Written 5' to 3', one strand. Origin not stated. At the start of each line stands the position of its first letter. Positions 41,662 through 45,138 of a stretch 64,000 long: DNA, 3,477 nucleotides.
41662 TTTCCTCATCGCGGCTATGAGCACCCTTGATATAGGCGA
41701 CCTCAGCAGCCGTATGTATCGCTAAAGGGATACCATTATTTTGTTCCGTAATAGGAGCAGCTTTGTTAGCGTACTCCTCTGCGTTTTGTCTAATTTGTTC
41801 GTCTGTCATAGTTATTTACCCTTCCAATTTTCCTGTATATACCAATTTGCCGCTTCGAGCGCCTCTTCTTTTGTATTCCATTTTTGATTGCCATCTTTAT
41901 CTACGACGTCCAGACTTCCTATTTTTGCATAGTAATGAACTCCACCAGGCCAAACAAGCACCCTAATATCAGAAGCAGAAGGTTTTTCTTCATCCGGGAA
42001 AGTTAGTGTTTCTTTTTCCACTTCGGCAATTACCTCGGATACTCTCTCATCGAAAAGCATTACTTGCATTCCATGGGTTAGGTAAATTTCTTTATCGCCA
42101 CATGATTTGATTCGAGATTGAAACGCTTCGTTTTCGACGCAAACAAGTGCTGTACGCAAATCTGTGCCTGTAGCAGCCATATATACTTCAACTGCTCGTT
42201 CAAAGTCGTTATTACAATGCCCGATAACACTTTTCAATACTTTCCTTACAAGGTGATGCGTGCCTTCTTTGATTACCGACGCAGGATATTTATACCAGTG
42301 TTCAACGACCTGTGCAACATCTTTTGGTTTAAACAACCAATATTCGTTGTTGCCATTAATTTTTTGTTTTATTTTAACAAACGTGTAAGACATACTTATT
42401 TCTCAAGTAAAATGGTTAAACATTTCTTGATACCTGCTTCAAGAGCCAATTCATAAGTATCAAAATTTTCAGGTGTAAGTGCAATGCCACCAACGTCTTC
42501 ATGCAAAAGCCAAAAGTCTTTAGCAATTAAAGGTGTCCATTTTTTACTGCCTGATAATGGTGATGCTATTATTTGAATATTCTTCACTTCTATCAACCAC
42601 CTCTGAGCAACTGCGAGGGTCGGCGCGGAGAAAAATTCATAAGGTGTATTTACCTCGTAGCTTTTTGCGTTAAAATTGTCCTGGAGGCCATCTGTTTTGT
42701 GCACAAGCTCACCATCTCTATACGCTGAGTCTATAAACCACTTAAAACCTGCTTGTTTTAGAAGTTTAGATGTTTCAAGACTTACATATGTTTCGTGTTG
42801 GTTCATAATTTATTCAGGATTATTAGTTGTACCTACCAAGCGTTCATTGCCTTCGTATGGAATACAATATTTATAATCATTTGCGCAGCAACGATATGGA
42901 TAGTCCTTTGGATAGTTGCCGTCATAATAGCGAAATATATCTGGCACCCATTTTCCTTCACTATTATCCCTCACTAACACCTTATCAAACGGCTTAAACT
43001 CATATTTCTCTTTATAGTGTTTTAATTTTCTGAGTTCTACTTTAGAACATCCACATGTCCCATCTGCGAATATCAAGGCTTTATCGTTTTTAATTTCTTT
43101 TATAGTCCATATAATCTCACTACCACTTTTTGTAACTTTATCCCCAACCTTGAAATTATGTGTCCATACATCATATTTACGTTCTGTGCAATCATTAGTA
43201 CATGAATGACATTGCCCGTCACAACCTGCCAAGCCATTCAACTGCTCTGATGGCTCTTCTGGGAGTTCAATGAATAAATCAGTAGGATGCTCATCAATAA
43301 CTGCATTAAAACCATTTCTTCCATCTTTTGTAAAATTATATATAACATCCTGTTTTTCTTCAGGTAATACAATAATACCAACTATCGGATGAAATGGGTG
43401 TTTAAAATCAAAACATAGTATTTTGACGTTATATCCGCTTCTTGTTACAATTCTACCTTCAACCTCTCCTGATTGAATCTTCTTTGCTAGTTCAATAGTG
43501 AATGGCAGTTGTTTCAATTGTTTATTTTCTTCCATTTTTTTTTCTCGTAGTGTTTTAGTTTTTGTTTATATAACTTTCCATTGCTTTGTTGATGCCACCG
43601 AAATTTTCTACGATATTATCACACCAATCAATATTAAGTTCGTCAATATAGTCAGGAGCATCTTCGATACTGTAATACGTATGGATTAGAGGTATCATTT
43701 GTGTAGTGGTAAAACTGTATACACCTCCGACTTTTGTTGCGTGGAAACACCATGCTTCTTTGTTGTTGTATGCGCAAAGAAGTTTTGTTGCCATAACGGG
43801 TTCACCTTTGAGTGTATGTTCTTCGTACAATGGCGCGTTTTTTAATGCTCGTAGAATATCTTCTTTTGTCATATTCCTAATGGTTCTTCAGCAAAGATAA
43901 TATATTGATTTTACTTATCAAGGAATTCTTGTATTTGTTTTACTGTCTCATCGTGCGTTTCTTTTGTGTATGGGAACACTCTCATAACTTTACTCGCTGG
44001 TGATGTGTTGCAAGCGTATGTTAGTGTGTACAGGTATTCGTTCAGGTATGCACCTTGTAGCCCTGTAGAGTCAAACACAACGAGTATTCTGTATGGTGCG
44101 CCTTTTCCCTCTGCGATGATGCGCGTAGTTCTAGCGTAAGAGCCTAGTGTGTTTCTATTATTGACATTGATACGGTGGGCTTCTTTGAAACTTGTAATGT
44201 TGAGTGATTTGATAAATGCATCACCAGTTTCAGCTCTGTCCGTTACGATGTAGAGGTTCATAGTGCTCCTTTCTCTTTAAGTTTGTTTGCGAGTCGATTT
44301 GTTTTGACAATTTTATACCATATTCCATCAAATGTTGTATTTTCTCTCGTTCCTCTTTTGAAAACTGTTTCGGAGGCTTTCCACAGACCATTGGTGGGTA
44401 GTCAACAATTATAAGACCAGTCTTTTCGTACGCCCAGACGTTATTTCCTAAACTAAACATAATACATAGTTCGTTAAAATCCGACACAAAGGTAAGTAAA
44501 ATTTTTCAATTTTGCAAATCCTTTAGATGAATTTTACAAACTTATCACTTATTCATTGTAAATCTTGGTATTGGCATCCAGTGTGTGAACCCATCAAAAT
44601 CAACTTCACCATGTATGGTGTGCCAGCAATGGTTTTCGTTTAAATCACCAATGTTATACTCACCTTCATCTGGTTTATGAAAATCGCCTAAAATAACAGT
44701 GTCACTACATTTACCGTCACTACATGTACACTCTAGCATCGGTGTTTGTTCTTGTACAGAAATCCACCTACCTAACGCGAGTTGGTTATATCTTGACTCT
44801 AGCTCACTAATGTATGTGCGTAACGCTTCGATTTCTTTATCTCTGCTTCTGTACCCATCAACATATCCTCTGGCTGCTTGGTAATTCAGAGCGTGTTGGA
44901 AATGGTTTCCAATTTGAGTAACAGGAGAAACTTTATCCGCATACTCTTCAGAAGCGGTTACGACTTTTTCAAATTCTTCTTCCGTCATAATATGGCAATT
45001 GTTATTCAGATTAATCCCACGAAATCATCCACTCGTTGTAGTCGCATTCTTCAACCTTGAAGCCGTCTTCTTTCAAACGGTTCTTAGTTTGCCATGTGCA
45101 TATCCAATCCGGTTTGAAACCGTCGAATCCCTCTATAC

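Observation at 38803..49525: Array of multi-copy small-gene families in the minus-strand early block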

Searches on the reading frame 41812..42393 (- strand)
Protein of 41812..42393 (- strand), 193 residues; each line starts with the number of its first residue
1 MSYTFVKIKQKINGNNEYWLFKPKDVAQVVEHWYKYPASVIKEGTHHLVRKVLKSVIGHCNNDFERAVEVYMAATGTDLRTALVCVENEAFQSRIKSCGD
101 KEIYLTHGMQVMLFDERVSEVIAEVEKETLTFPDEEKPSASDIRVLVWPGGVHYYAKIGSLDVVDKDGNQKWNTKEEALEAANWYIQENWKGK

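Call 8: search_protein_families(library=phrogs, proteins=[window:41812-42393:-], max_evalue=0.01)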
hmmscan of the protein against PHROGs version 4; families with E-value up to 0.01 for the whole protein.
window:41812-42393:- (193 aa): 0 families

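Call 9: search_protein_families(library=pfam, proteins=[window:41812-42393:-], max_evalue=0.1)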
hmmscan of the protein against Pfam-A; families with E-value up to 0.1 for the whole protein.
window:41812-42393:- (193 aa): 1 family
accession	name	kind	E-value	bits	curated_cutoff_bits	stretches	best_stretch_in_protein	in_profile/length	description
PF22566.2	UBA_8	-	0.0093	16.1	26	0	51-76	19-44/46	UBA-like domain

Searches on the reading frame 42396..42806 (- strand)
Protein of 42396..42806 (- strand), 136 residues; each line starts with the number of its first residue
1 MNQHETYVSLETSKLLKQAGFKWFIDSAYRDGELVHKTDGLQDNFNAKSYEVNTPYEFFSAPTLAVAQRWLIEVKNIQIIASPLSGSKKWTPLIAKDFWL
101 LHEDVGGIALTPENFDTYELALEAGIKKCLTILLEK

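Call 5: search_protein_families(library=pfam, proteins=[window:42396-42806:-], max_evalue=1)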
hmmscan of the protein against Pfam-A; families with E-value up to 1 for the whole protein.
window:42396-42806:- (136 aa): 0 families

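Call 6: search_protein_families(library=phrogs, proteins=[window:42396-42806:-], max_evalue=0.01)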
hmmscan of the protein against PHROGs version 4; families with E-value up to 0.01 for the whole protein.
window:42396-42806:- (136 aa): 1 family
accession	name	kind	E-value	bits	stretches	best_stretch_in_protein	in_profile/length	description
phrog_12005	-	unknown function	4e-12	47.7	1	5-132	2-129/137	-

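Call 29: predict_structure(alignment_id=A5)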
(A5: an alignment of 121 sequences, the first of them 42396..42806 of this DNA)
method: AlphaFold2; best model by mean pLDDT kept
length: 136 residues; sequences in the alignment: 121
mean_pLDDT: 83.5   pTM: 0.80
mean pLDDT of the five models: 83.5, 82.9, 82.3, 81.1, 78.4
residues with pLDDT >= 90: 75; 70-90: 35; 50-70: 17; < 50: 9
segments of 3 or more residues with pLDDT < 50: 100-106
pLDDT, mean of each block of 10 residues (from residue 1): 74 97 95 88 81 78 96 92 80 72 51 85 94 88
secondary structure, 60 per line:
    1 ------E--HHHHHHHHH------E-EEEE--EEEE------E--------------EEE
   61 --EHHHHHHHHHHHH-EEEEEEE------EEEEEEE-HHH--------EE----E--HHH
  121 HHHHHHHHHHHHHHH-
elements in order: H10-18 E27-30 E33-36 E58-60 H64-75 E77-83 E90-96 H118-135

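Call 33: find_related_loci(query=A5, collection=viral_contigs, flank=10000)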
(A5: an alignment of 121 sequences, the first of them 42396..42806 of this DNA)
Query A5 (136 aa) in viral_contigs; peptide patterns used: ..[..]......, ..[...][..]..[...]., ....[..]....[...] (x = any residue, [..] = any of these).
597 stretches matched a pattern (row limit reached: there are more); 464 encode a relative of the query (tblastn E <= 1e-3); the best 80 are kept; 80 distinct loci.
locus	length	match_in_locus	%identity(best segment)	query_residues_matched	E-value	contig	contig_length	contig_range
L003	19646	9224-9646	33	5-133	5e-16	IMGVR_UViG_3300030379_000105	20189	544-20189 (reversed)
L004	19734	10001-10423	33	5-133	5e-16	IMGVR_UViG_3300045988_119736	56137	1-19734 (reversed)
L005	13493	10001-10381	36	5-133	6e-16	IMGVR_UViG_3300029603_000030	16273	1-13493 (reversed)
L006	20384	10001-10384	41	5-133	2e-15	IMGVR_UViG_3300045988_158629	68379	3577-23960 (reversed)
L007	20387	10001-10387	39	5-133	2e-15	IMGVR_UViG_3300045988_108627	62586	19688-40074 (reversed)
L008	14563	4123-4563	33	3-130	2e-15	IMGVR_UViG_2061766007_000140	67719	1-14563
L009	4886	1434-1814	38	4-136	6e-15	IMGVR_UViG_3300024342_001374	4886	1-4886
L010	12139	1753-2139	39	5-133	7e-15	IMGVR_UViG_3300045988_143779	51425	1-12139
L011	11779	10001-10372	35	5-133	1e-14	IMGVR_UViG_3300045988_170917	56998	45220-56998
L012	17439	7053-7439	39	5-133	2e-14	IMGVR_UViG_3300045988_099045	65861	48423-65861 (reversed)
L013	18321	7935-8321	39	5-133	2e-14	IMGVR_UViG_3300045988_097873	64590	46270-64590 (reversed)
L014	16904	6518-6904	39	5-133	2e-14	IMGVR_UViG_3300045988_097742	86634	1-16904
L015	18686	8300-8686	39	5-133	2e-14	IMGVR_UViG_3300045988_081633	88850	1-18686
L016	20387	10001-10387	38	5-133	2e-14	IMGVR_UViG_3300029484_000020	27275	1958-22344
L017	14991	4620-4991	35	5-133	2e-14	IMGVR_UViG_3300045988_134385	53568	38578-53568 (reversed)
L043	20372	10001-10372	33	5-133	2e-12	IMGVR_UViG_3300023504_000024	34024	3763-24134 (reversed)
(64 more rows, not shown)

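Call 45: search_solved_structures(query=A5, max_evalue=1)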
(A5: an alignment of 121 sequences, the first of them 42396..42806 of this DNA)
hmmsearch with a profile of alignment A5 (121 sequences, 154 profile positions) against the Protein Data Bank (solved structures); distinct sequences matched with E-value up to 1: 0.

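Call 55: search_protein_families(library=phrogs, proteins=[L043:4321-5334:+, L043:5075-5890:+, L043:6078-6470:+, L043:6467-8296:+, L043:8245-8787:+, L043:8861-9259:+, L043:9567-9998:+, L043:9995-10375:+, L043:10984-11421:+, L043:11433-12356:-], max_evalue=0.001)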
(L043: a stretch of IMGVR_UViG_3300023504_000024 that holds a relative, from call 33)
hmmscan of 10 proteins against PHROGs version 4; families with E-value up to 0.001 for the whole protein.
L043:4321-5334:+ (337 aa): 11 families
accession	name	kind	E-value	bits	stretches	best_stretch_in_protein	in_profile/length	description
phrog_345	-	DNA, RNA and nucleotide metabolism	1.3e-30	108.2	1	58-293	64-290/297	replication initiation O-like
phrog_10469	-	DNA, RNA and nucleotide metabolism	3.2e-27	96.7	1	77-307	77-287/305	DnaD-like helicase loader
phrog_19658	-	DNA, RNA and nucleotide metabolism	3.9e-20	73.5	1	65-309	43-266/283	replication initiation protein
phrog_35955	-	unknown function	1.3e-17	65.1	1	8-121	7-117/285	-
phrog_5810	-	DNA, RNA and nucleotide metabolism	3.4e-17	63.9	1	72-293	50-267/268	replication initiation protein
phrog_186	-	DNA, RNA and nucleotide metabolism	2.4e-16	61.3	1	2-186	19-163/308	DnaD-like helicase loader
phrog_2514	-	DNA, RNA and nucleotide metabolism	1.7e-15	58.1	1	1-184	1-154/270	DnaD-like helicase loader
phrog_21472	-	unknown function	1.3e-08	35.9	0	251-293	250-292/299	-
phrog_27581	-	unknown function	1.9e-07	32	1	3-124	26-149/216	-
phrog_9773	-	DNA, RNA and nucleotide metabolism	1.3e-05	26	1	161-291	136-286/288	replication initiation O-like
phrog_22470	-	DNA, RNA and nucleotide metabolism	1.6e-05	24.9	1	224-293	261-339/340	replication protein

L043:5075-5890:+ (271 aa): 2 families
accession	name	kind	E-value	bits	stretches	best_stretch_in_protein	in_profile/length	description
phrog_29547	-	unknown function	1.5e-25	91.1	1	114-252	7-145/212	-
phrog_35728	-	unknown function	9e-12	45.9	1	118-268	40-189/229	-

L043:6078-6470:+ (130 aa): 0 families

L043:6467-8296:+ (609 aa): 6 families
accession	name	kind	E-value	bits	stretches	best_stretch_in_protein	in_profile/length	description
phrog_116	-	other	2.3e-73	248.8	1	18-601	207-497/779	DNA methyltransferase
phrog_363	-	other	2e-28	100.5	1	19-210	54-214/327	DNA methyltransferase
phrog_23072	-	other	2.3e-17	64.6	1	419-592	206-386/400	DNA methyltransferase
phrog_5999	-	other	5.1e-16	59.7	1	20-127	4-99/109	DNA methyltransferase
phrog_29443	-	unknown function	5.1e-16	59.6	1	20-157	4-127/273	-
phrog_13621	-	unknown function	4.8e-08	33.9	1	537-599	45-114/121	-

L043:8245-8787:+ (180 aa): 7 families
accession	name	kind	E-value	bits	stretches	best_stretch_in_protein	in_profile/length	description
phrog_954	-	other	1.6e-75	254.3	1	16-176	46-201/229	DNA methyltransferase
phrog_6151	-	other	4.4e-41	140.5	1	77-177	1-99/117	DNA methyltransferase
phrog_11564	-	other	3.7e-40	137.4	1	21-113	4-93/117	DNA methyltransferase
phrog_7811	-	other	1.4e-11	45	1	24-51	6-33/41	methyltransferase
phrog_24333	-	other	1.2e-09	38.9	1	67-140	85-166/238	DNA methyltransferase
phrog_67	-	other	7.7e-06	26.2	1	78-137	137-194/743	DNA methyltransferase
phrog_11619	-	other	3.9e-05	24.2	1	78-145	81-145/186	DNA methyltransferase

L043:8861-9259:+ (132 aa): 3 families
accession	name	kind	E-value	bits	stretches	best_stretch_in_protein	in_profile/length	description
phrog_924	-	unknown function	1.6e-08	35.5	1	53-114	84-147/267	-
phrog_7704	-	unknown function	1.4e-06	29.3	1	7-115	56-167/173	-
phrog_6925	-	unknown function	0.00011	23.4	1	58-117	38-111/113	-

L043:9567-9998:+ (143 aa): 0 families

L043:9995-10375:+ (126 aa): 1 family
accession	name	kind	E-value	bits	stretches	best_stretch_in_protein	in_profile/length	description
phrog_12005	-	unknown function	1.3e-22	81.7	1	3-126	2-130/137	-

L043:10984-11421:+ (145 aa): 1 family
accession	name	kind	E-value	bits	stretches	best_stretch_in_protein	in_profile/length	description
phrog_38368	-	unknown function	1.6e-12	48.7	1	6-143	14-149/150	-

L043:11433-12356:- (307 aa): 1 family
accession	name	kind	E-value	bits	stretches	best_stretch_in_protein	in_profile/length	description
phrog_17908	-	unknown function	5.7e-05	23.7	1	130-297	139-313/340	-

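Call 63: find_related_loci(query=A5, collection=genome_contigs, flank=6000)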
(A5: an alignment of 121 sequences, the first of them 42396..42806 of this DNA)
Query A5 (136 aa) in genome_contigs; peptide patterns used: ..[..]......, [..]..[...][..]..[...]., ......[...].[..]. (x = any residue, [..] = any of these).
157 stretches matched a pattern; 15 encode a relative of the query (tblastn E <= 1e-3); 15 distinct loci.
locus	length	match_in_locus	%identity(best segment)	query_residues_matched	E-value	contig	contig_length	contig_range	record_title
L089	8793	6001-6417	38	3-136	4e-20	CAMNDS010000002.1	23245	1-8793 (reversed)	MAG: uncultured Clostridia bacterium isolate SRR1222429_bin.86_metaWRAP_v1.3_MAG genome assembly, contig: NODE.4273_leng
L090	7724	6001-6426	41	1-136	3e-19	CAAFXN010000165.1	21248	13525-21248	MAG TPA_asm: Bacteroidales bacterium, isolate HGM05423, WGS project CAAFXN010000000 data, contig: SRS475647_103_k119_252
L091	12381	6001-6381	41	4-136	3e-19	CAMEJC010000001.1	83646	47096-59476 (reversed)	MAG: uncultured Tenericutes bacterium isolate SRR15057922_bin.2_metaWRAP_v1.3_MAG genome assembly, contig: ERZ10407413.7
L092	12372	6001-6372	36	4-136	4e-15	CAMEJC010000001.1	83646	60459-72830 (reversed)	MAG: uncultured Tenericutes bacterium isolate SRR15057922_bin.2_metaWRAP_v1.3_MAG genome assembly, contig: ERZ10407413.7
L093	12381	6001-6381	33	5-133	8e-13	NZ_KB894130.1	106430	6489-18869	Bacteroides gallinarum DSM 18171 = JCM 13658 strain DSM 18171 C233DRAFT_scaffold00016.16, whole genome shotgun sequence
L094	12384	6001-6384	31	3-133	2e-12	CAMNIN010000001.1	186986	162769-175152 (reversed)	MAG: uncultured Prevotellaceae bacterium isolate SRR1206671_bin.22_metaWRAP_v1.3_MAG genome assembly, contig: NODE.39_le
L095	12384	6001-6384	37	1-133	5e-10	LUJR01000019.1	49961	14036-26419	MAG: Bacteroidales bacterium M7 M7_2263, whole genome shotgun sequence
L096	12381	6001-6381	33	4-134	6e-10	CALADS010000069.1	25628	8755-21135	MAG TPA_asm: uncultured Bacteroides sp. isolate ERR318703_bin.135_CONCOCT_v1.1_MAG genome assembly, contig: ERZ1764592.1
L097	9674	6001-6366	31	9-133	6e-9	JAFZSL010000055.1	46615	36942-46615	MAG: Prevotella sp. isolate RGIG8056 Water_buffalos_Rumen-1__c855429, whole genome shotgun sequence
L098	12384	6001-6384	37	1-133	5e-10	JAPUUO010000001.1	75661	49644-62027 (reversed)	MAG: Candidatus Bathyarchaeota archaeon isolate 390cm_MaxBin_5k.016 NODE_394_length_75661_cov_98.106671, whole genome sh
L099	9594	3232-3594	32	7-133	6e-8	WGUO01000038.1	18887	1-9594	MAG: Muribaculaceae bacterium isolate COPD067 S7098_bin.31_contig_38, whole genome shotgun sequence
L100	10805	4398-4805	30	5-133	2e-7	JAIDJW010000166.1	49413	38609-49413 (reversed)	MAG: Paramuribaculum sp. isolate SC0335_comb_16 SC0335_comb_16_contig_166, whole genome shotgun sequence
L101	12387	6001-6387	31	1-133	2e-6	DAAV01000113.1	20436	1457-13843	MAG TPA_asm: Bacteroidales bacterium H10 H10_contig_11579, whole genome shotgun sequence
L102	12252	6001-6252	34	5-83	8e-6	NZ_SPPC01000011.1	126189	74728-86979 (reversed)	Barnesiella sp. WM24 NODE_11_length_126189_cov_6.31453, whole genome shotgun sequence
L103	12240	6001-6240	27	56-136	5e-5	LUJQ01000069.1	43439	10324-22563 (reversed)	MAG: Bacteroidales bacterium M6 M6_6986, whole genome shotgun sequence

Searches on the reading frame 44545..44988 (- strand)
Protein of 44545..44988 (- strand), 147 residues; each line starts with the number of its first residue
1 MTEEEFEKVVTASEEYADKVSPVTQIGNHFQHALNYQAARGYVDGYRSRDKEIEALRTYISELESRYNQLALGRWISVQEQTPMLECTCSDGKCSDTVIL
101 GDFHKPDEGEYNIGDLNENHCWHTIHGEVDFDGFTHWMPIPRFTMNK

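Call 5: search_protein_families(library=pfam, proteins=[window:44545-44988:-], max_evalue=1)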
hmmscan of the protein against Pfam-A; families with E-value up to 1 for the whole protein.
window:44545-44988:- (147 aa): 3 families
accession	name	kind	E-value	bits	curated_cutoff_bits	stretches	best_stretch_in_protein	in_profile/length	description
PF04448.17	DUF551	-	0.00022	22.5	22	1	75-141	2-64/68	Protein of unknown function (DUF551)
PF04508.17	Pox_A_type_inc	-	0.11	12.8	21.4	1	52-66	2-16/23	Viral A-type inclusion protein repeat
PF01166.23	TSC22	-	0.27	11.9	30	1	52-70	15-33/57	TSC-22/dip/bun family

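Call 6: search_protein_families(library=phrogs, proteins=[window:44545-44988:-], max_evalue=0.01)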
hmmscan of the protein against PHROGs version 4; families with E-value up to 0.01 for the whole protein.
window:44545-44988:- (147 aa): 1 family
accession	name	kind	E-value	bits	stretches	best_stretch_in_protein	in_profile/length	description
phrog_924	-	unknown function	0.0011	19.6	1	73-141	90-147/267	-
